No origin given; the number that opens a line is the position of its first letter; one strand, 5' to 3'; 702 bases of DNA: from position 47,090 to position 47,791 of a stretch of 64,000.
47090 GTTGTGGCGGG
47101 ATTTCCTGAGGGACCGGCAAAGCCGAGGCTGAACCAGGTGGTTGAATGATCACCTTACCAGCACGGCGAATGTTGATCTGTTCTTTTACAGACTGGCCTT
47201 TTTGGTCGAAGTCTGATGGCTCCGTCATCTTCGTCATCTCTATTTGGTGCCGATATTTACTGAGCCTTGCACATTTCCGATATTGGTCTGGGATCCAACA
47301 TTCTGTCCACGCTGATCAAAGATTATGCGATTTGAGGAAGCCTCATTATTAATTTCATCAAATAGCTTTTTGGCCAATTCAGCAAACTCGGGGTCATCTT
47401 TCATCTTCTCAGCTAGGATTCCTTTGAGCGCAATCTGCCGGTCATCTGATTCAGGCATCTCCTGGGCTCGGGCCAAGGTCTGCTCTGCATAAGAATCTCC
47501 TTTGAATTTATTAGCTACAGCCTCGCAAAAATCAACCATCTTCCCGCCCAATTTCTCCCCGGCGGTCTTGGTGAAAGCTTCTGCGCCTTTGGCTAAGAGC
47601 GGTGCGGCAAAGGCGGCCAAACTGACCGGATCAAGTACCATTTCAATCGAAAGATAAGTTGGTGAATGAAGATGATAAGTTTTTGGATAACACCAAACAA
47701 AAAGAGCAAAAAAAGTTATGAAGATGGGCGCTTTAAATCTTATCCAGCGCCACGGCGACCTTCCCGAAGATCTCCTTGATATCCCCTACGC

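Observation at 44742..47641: Small helical protein and adjacent NB-ARC/TPR STAND NTPase share a terminal Gln/Asn/Gly-rich motif: a candidate NLR-to-effector amyloid signalling pair in an archaeon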

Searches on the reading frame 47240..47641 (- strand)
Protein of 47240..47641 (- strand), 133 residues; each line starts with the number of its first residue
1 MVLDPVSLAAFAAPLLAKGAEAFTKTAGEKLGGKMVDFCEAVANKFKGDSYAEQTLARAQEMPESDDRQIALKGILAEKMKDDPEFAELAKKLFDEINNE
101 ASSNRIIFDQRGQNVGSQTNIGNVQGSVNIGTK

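Call 3: search_protein_families(library=pfam, proteins=[window:47240-47641:-], max_evalue=1)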
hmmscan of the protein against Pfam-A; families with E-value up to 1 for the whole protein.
window:47240-47641:- (133 aa): 2 families
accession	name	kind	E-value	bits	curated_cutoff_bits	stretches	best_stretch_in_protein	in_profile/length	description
PF08713.17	DNA_alkylation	-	0.078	13.1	21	1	8-102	5-102/213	DNA alkylation repair enzyme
PF18828.6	LPD15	-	0.17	12.2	27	1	48-99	40-91/99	Large polyvalent-protein-associated domain 15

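Call 4: search_protein_families(library=padloc, proteins=[window:47240-47641:-], max_evalue=1)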
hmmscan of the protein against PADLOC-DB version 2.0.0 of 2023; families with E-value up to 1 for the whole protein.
window:47240-47641:- (133 aa): 0 families

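Call 5: search_protein_families(library=ncbifam, proteins=[window:47240-47641:-], max_evalue=1)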
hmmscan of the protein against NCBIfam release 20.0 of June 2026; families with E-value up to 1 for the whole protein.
window:47240-47641:- (133 aa): 2 families
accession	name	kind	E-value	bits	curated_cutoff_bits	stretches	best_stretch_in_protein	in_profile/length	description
NF033674.1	stress_OB_fold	domain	0.009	16.2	35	1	19-83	19-57/111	NirD/YgiW/YdeI family stress tolerance protein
TIGR01795.1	CM_mono_cladeE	equivalog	0.093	13.3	107.55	1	48-91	29-75/94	chorismate mutase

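Call 7: find_homologous_proteins(query=window:47240-47641:-, max_evalue=0.01)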
Query window:47240-47641:- (133 aa): 164 proteins with E <= 0.01 among 208 candidates; the best 120 are listed.
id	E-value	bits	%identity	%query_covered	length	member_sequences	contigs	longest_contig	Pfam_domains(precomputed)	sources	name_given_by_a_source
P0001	9.5e-79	279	100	100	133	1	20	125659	-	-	-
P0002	9.1e-69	247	88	100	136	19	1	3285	-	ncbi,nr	ncbi:MAG TPA: hypothetical protein PLS83_07485 [Methanothrix soehngenii]|nr:hypothetical protein [Me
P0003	3.4e-66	239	86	100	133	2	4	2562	-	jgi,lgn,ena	-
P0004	1.9e-65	236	83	100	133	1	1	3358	-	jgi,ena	-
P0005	1.0e-63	231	83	100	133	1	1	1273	-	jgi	jgi:hypothetical protein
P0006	5.3e-62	225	79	100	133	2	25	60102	-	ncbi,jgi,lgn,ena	-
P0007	4.1e-61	222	78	100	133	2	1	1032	-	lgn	-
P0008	2.5e-60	220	78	100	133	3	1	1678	-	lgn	-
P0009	3.3e-60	219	81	100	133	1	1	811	-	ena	-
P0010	8.1e-60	218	77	100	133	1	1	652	-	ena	-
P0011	8.4e-60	218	77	100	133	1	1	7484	-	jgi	-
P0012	8.9e-60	218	77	100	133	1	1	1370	-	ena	-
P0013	3.3e-59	216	77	100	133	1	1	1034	-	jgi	-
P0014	5.7e-59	215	78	100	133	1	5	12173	-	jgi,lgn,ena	-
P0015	9.7e-59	215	77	100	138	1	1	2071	-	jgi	jgi:hypothetical protein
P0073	1.1e-44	169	66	99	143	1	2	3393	PF20701.5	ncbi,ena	-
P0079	4.9e-41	157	63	98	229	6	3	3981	-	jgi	jgi:hypothetical protein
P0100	3.2e-39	152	61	97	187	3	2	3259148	-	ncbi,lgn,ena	ncbi:MAG: hypothetical protein WB392_11080 [Methanotrichaceae archaeon]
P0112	7.9e-38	147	60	96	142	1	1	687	PF20701.5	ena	-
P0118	6.6e-37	144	59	95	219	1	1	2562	-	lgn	-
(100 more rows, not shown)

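Call 10: search_protein_families(library=pfam, proteins=[P0073, P0112, P0100, P0079, P0118], max_evalue=1)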
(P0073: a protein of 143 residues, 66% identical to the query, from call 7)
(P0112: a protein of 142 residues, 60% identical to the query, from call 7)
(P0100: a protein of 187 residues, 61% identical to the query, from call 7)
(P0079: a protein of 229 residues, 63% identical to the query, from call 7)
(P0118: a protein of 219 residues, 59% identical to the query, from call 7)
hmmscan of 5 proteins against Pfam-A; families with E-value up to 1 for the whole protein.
P0073 (143 aa): 2 families
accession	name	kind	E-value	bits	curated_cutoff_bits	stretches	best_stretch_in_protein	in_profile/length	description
PF11439.13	T3SchapCesA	-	0.052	14.1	29.1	1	75-108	40-73/95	Type III secretion system filament chaperone CesA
PF00602.22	Flu_PB1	-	0.17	10.5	26.4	1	12-78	142-209/732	Influenza RNA-dependent RNA polymerase subunit PB1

P0112 (142 aa): 2 families
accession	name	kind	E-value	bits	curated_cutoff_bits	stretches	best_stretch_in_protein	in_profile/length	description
PF22516.1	PreP_C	-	0.04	13.9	27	1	34-94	104-164/173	PreP C-terminal domain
PF22029.2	PhyR_sigma2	-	0.14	12.7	27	1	43-72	19-48/55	Sigma2 domain of PhyR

P0100 (187 aa): 0 families

P0079 (229 aa): 2 families
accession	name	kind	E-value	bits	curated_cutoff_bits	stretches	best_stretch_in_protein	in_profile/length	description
PF16859.10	TetR_C_11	-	0.16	12.8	32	1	59-106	20-66/113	Tetracyclin repressor-like, C-terminal domain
PF19560.4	DUF6082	-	0.18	11.8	26.7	0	54-101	29-76/163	Family of unknown function (DUF6082)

P0118 (219 aa): 1 family
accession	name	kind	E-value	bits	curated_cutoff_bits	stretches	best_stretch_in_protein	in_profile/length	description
PF23191.1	WH_MCM3_C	-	0.18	12.5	27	1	67-107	12-51/77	MCM3-like, winged helix domain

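Call 17: find_related_loci(query=A1, collection=genome_contigs, flank=4000)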
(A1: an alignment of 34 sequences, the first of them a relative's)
Query A1 (133 aa) in genome_contigs; peptide patterns used: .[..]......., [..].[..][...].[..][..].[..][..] (x = any residue, [..] = any of these).
275 stretches matched a pattern; 22 encode a relative of the query (tblastn E <= 1e-3); 22 distinct loci.
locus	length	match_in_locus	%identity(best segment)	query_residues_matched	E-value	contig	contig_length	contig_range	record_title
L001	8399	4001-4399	79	1-133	6e-70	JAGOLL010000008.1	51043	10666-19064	MAG: Methanothrix sp. isolate Go_SlDig_bin_454 Go_SlDig_1701_length_51043_cov_11.128113, whole genome shotgun sequence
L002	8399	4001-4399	88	1-133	3e-69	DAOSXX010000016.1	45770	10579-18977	MAG TPA_asm: Methanothrix sp. isolate AMR_MDS_2100 NODE_501_length_45770_cov_53.581385, whole genome shotgun sequence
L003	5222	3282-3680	77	1-133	8e-67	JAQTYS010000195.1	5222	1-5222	MAG: Methanothrix sp. isolate STC_42 NODE_46580_length_5222_cov_5.271639_Sandtown_C, whole genome shotgun sequence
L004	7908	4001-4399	74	1-133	2e-65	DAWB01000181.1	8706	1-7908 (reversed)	MAG TPA_asm: Methanosaeta sp. UBA80 UBA80_contig_3040, whole genome shotgun sequence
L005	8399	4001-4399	77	1-133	6e-65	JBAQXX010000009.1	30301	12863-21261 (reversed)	MAG: Methanothrix sp. isolate MFD12019_ilm_asm_bin55 k127_103467, whole genome shotgun sequence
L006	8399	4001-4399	74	1-133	2e-64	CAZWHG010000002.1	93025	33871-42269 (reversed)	MAG TPA_asm: uncultured Methanotrichaceae archaeon isolate SRP302447_co4_766 genome assembly, contig: NODE_787_length_93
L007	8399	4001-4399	74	1-133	8e-64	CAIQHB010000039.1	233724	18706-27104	MAG: uncultured Methanosarcinales archaeon isolate AM-2014-D8_bin-1081 genome assembly, contig: bin-1081:39/81, whole ge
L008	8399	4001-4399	74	1-133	2e-56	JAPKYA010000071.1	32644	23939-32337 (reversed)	MAG: Methanothrix sp. isolate LacPavin_0920_SED2_MAG_52_45 LacPavin_0920_SED2_scaffold_644484, whole genome shotgun sequ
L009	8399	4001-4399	73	1-133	2e-55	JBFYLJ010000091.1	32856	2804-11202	MAG: Methanothrix sp. isolate PPR_0032 k121_1106695, whole genome shotgun sequence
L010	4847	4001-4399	71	1-133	2e-52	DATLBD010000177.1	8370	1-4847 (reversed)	MAG TPA_asm: Methanothrix sp. isolate SMAG_U14289 k141_4092388, whole genome shotgun sequence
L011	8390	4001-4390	64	3-132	2e-48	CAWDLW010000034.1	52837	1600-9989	MAG: Methanotrichaceae archaeon isolate MFD04492.bin.2.126 genome assembly, contig: contig_6075, whole genome shotgun se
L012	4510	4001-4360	72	1-120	2e-48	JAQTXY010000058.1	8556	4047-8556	MAG: Methanothrix sp. isolate STC_24 NODE_20761_length_8556_cov_4.827975_Sandtown_C, whole genome shotgun sequence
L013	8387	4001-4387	61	3-131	5e-47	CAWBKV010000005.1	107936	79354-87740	MAG: Methanotrichaceae archaeon isolate MFD04492.bin.1.23 genome assembly, contig: contig_6083, whole genome shotgun seq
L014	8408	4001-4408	59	2-132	1e-45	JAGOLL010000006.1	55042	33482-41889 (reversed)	MAG: Methanothrix sp. isolate Go_SlDig_bin_454 Go_SlDig_1437_length_55042_cov_11.995229, whole genome shotgun sequence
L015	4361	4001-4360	62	1-121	2e-45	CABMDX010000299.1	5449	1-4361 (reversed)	uncultured archaeon isolate LFW-151_2 genome assembly, contig: LFW1512_368, whole genome shotgun sequence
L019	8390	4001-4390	55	1-131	3e-39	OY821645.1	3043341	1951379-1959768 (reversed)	MAG: Methanothrix sp. isolate d1628e35-7b52-4540-a147-c2ca1342adce genome assembly, chromosome: 1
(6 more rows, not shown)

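Call 24: search_protein_representatives(alignment_id=A1)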
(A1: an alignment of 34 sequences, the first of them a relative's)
Query: 34 sequences, 133 profile positions. Proteins with E-value up to 0.001 (for the whole library): 993; up to 1e-10: 203; up to 1e-30: 20. The best 150 are listed.
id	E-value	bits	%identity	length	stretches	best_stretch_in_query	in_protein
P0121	2.8e-59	215.0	-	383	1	3-133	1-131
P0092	3.9e-58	211.3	-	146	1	2-133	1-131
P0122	2.1e-52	192.7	-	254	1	4-133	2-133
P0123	1.1e-51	190.4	-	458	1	3-133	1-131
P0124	1.3e-51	190.1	-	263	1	3-133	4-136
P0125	1.5e-48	180.3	-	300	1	3-122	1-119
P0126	3.1e-47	176.0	-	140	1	2-132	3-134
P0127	4.0e-46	172.4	-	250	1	3-133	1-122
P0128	2.4e-45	169.9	-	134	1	2-102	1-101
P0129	4.1e-40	152.9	-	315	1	3-132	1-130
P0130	3.9e-37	143.3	-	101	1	43-133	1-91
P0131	3.0e-36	140.4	-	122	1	16-100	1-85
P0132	2.5e-35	137.5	-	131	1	5-122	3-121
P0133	4.4e-34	133.4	-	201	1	3-130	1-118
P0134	8.7e-34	132.5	-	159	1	1-99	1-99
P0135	2.8e-33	130.8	-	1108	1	1-132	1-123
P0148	1.1e-24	103.1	-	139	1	3-102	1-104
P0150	3.0e-24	101.6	-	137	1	6-110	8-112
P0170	6.8e-20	87.5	-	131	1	3-125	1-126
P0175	2.5e-19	85.7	-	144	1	3-126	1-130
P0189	1.1e-17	80.3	-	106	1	67-133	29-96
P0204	3.8e-16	75.4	-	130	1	3-128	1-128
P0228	2.7e-14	69.4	-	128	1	8-130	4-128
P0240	1.4e-13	67.1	-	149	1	3-102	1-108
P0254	8.5e-13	64.5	-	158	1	3-132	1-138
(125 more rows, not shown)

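Call 26: predict_structure(alignment_id=A1)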
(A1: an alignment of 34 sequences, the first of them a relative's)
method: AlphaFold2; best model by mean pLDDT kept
length: 133 residues; sequences in the alignment: 34
mean_pLDDT: 76.1   pTM: 0.62
mean pLDDT of the five models: 76.1, 75.2, 72.9, 70.4, 67.1
residues with pLDDT >= 90: 25; 70-90: 69; 50-70: 19; < 50: 20
segments of 3 or more residues with pLDDT < 50: 104-108, 118-125, 131-133
pLDDT, mean of each block of 10 residues (from residue 1): 78 84 71 85 90 91 88 92 88 81 51 51 49 42
secondary structure, 60 per line:
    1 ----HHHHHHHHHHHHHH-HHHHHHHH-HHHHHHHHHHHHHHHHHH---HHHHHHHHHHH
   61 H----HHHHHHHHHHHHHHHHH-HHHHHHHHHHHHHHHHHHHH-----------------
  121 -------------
elements in order: H5-18 H20-27 H29-46 H50-61 H66-82 H84-103

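Call 27: list_cluster_members(proteins=[P0170, P0175, P0148, P0150, P0204, P0228, P0240, P0254, P0135, P0189])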
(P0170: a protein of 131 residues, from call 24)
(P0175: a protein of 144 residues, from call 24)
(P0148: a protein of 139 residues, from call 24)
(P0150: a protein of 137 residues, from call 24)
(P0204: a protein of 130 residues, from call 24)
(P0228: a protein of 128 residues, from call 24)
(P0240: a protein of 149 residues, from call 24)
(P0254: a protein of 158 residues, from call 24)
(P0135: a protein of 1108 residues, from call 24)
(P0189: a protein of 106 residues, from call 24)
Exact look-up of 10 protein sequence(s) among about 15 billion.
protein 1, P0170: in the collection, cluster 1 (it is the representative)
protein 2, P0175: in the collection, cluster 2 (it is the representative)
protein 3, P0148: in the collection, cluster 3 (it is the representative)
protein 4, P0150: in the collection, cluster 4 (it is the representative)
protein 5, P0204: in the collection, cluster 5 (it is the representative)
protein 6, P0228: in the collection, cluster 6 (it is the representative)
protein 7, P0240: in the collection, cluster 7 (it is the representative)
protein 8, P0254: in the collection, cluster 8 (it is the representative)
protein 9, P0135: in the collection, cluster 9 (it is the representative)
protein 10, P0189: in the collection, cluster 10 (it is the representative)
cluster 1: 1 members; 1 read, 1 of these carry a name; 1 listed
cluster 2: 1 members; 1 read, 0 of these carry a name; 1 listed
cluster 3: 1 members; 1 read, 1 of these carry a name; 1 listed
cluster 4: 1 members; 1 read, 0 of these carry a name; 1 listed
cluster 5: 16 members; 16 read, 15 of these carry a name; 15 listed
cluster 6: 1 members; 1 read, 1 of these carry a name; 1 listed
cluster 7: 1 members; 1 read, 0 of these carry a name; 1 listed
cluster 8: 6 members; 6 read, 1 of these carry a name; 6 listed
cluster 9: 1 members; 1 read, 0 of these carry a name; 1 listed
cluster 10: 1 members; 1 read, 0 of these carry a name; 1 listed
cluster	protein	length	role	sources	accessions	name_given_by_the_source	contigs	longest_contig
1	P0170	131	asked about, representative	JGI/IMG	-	hypothetical protein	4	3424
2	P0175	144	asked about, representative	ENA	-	-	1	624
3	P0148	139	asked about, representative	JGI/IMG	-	hypothetical protein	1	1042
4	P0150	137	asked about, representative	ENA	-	-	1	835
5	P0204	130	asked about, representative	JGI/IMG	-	hypothetical protein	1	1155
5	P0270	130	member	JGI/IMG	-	hypothetical protein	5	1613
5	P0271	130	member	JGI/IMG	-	hypothetical protein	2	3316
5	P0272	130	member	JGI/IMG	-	hypothetical protein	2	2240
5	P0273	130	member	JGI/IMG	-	hypothetical protein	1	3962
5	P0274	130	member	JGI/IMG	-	hypothetical protein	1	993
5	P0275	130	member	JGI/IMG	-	hypothetical protein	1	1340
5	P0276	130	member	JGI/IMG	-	hypothetical protein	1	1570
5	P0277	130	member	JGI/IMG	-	hypothetical protein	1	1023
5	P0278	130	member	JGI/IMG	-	hypothetical protein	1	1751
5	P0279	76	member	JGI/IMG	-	hypothetical protein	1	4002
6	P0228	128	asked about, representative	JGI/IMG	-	hypothetical protein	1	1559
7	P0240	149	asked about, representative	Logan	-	-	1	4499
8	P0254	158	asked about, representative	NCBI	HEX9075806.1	MAG TPA: hypothetical protein VF932_08485 [Anaerolineae bacterium]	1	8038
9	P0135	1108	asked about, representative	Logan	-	-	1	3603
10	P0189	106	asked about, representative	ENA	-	-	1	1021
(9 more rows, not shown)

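Call 31: fold_search(model_id=the predicted structure, library=pdb)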
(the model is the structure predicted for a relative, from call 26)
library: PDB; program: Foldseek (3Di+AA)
matches with E <= 10: 114; with E <= 0.001: 0
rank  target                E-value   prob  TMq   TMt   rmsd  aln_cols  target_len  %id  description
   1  8dt0_A                1.4e+00  0.25  0.28  0.27  10.3       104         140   18  Scaffolding protein functional sites using deep learning (released 2022-08-10)
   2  5mx5_J                1.6e+00  0.21  0.22  0.15  11.5        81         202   15  Mouse PA28alpha-beta (released 2017-09-13)
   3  5msj_U                1.6e+00  0.20  0.21  0.14  11.9        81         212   16  Mouse PA28alpha (released 2017-09-13)
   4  5mx5_A                1.9e+00  0.18  0.22  0.15  15.4        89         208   16  Mouse PA28alpha-beta (released 2017-09-13)
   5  5msj_X                2.0e+00  0.12  0.22  0.15  15.1       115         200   12  Mouse PA28alpha (released 2017-09-13)
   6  5msj_F                2.1e+00  0.25  0.22  0.15   9.9        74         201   16  Mouse PA28alpha (released 2017-09-13)
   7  5msj_Z                2.1e+00  0.16  0.20  0.14  11.9        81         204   16  Mouse PA28alpha (released 2017-09-13)
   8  5msj_b                2.1e+00  0.15  0.22  0.15  15.5        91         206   15  Mouse PA28alpha (released 2017-09-13)
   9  7dr6_G                2.2e+00  0.16  0.23  0.16  12.6        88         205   14  PA28alpha-beta in complex with immunoproteasome (released 2021-01-20)
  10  3t6g_B                2.4e+00  0.35  0.35  0.35   9.2        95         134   12  Structure of the complex between NSP3 (SHEP1) and p130Cas (released 2011-11-23)
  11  5msj_S                2.4e+00  0.16  0.22  0.15  11.7        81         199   15  Mouse PA28alpha (released 2017-09-13)
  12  5mx5_H                2.4e+00  0.15  0.22  0.15  15.4        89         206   16  Mouse PA28alpha-beta (released 2017-09-13)
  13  8cxb_f                2.5e+00  0.23  0.23  0.16   9.7        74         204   14  Human PA28-20S (PA28-4a3b) (released 2022-11-02)
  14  5msj_D                2.5e+00  0.21  0.22  0.15   9.9        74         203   16  Mouse PA28alpha (released 2017-09-13)
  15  5msj_O                2.5e+00  0.21  0.22  0.15   9.9        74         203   16  Mouse PA28alpha (released 2017-09-13)
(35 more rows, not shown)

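Call 32: find_related_loci(query=A1, collection=metagenome_contigs, flank=3000)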
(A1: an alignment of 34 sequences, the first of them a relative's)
Query A1 (133 aa) in metagenome_contigs; peptide patterns used: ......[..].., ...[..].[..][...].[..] (x = any residue, [..] = any of these).
456 stretches matched a pattern; 78 encode a relative of the query (tblastn E <= 1e-3); 78 distinct loci.
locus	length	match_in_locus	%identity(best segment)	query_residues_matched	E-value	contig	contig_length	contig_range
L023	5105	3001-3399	86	1-133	2e-74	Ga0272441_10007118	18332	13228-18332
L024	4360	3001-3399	88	1-133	2e-70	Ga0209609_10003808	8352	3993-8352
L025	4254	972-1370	79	1-133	9e-70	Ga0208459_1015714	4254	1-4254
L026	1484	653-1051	78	1-133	4e-72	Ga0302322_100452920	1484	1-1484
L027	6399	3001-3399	88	1-133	5e-69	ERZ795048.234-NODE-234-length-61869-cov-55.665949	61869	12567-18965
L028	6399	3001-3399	88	1-133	1e-68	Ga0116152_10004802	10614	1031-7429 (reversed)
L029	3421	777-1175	86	1-133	2e-67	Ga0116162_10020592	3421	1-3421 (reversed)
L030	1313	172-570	77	1-133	4e-70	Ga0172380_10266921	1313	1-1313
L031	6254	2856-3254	74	1-133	3e-65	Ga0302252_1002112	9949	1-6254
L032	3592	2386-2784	74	1-133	8e-65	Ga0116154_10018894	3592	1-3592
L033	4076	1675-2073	74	1-133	1e-64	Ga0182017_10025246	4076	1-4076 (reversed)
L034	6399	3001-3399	74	1-133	1e-63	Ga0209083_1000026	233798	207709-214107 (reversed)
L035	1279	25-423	72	1-133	1e-64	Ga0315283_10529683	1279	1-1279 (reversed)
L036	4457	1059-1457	72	1-133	8e-61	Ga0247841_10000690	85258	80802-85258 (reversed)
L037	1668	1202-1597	72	1-132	3e-62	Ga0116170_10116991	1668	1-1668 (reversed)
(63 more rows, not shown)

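Call 47: search_solved_structures(query=A1, max_evalue=10)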
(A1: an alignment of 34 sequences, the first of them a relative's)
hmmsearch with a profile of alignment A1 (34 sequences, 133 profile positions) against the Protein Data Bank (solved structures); distinct sequences matched with E-value up to 10: 15.
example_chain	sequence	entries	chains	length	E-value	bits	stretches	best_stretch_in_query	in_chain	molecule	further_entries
9l08_A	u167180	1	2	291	8.9e-06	28.8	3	70-127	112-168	Covalently Connected Cytochrome c555 trimer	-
1wj7_A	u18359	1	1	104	0.1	15.7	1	54-117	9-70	Hypothetical protein (RSGI RUH-015)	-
5z25_A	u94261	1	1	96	0.19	14.8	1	70-127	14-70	Cytochrome c552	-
4jy8_A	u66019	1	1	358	0.21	14.7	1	58-100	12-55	FEFE-HYDROGENASE MATURASE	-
7o1o_A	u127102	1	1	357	0.21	14.7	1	58-100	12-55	[FeFe] hydrogenase maturase subunit HydE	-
5few_A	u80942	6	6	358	0.21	14.7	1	58-100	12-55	[FeFe] hydrogenase maturase subunit HydE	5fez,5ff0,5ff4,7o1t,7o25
8qmk_A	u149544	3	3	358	0.21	14.7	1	58-100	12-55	[FeFe] hydrogenase maturase subunit HydE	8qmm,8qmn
5fep_A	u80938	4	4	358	0.21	14.7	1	58-100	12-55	[FeFe] hydrogenase maturase subunit HydE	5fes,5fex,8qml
3cix_A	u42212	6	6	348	0.32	14.1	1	59-100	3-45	FeFe-Hydrogenase maturase | [FeFe] hydrogenase maturase subunit HydE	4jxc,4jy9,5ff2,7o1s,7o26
3ciw_A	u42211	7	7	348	0.32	14.1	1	59-100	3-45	FeFe-Hydrogenase maturase | [FeFe] hydrogenase maturase subunit HydE | Biotin synthetase, putative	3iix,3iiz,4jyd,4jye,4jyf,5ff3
7o1p_A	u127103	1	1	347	0.36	13.9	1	60-100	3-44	[FeFe] hydrogenase maturase subunit HydE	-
1we8_A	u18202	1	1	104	0.4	13.8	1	32-90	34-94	Tudor and KH domain containing protein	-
2m1n_A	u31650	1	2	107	0.43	13.7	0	76-98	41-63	Type III secretion system filament chaperone CesA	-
3mcs_A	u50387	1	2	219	0.54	13.4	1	50-101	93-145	Putative monooxygenase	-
2lhk_A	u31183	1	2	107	0.61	13.2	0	76-98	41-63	L0052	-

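Call 53: fold_search(model_id=the predicted structure, library=viral)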
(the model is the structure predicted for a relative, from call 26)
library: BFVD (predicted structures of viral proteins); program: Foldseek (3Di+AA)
matches with E <= 10: 90; with E <= 0.001: 0
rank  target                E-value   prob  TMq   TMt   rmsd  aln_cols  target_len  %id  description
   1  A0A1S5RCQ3            7.9e-01  0.15  0.22  0.17  12.9       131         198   13  Holin [Lactobacillus phage P1]
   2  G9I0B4                1.3e+00  0.10  0.21  0.08  18.4       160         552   10  Uncharacterized protein [Helicoverpa zea nudivirus 2]
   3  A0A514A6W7            1.6e+00  0.28  0.27  0.21  12.3       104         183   17  (no name in the UniProt tables at hand)
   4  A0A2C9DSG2            2.0e+00  0.06  0.19  0.08  21.8       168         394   10  Uncharacterized protein [Western grey kangaroopox virus]
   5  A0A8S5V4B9            2.6e+00  0.12  0.27  0.25  13.1       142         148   15  Nucleoporin [Siphoviridae sp. ctNHg2]
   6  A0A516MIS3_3          2.6e+00  0.10  0.25  0.04  10.9       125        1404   12  (no name in the UniProt tables at hand)
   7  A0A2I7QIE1            2.7e+00  0.16  0.33  0.27  11.0       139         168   11  (no name in the UniProt tables at hand)
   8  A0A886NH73            2.7e+00  0.15  0.33  0.29  10.3       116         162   14  (no name in the UniProt tables at hand)
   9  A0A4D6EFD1            2.7e+00  0.10  0.27  0.13  14.9       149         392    9  PHA03325 superfamily incomplete domain containing protein [Pandoravirus celtis]
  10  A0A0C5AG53            3.0e+00  0.11  0.32  0.17  13.0       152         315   15  (no name in the UniProt tables at hand)
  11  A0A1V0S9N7            3.0e+00  0.08  0.21  0.26  13.7       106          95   15  Uncharacterized protein [Catovirus CTV1]
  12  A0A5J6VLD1            3.2e+00  0.11  0.30  0.14  11.5       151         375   12  Uncharacterized protein [Megaviridae environmental sample]
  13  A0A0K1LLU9            3.2e+00  0.06  0.20  0.12  18.9       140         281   10  Terminase small subunit [Caulobacter phage Sansa]
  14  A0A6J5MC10            3.2e+00  0.06  0.20  0.06  15.3       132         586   17  Uncharacterized protein [uncultured Caudovirales phage]
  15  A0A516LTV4            4.0e+00  0.06  0.22  0.21  18.6       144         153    8  (no name in the UniProt tables at hand)
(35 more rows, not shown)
